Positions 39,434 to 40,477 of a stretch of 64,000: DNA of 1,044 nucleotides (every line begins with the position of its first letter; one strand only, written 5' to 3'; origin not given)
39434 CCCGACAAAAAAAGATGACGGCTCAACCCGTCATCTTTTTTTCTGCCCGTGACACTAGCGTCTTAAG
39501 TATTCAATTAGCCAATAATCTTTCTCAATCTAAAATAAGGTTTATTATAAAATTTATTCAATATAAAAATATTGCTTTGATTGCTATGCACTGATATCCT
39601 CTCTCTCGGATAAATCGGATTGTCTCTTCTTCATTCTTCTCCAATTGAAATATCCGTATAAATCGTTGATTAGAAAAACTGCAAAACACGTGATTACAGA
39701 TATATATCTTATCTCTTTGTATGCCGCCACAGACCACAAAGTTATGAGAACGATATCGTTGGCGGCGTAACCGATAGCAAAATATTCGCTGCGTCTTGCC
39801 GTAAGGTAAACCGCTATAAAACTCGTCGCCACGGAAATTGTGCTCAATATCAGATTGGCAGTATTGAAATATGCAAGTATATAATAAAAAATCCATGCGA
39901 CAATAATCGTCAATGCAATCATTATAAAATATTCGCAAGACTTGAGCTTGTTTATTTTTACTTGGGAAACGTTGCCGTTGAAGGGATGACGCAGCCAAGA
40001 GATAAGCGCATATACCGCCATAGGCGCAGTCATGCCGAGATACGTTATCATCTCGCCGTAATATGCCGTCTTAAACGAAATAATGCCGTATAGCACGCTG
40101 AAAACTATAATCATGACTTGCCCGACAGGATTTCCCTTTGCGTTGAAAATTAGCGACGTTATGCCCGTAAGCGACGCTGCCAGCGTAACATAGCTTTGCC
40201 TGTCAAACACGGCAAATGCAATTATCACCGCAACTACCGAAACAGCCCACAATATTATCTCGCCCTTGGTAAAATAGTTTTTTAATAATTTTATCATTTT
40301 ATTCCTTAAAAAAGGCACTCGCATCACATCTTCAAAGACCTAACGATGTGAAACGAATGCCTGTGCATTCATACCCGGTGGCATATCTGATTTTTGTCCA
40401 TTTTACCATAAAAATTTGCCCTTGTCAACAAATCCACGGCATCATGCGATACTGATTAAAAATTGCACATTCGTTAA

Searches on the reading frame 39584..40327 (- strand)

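Call 40: search_protein_families(library=pfam, proteins=[window:39584-40327:-], max_evalue=0.00001)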
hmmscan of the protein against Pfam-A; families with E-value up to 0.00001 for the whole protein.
window:39584-40327:- (247 aa): 1 family
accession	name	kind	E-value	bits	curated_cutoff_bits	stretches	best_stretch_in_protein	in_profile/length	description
PF04973.17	NMN_transporter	-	1.3e-32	113.6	27.3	1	45-231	1-175/175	Nicotinamide mononucleotide transporter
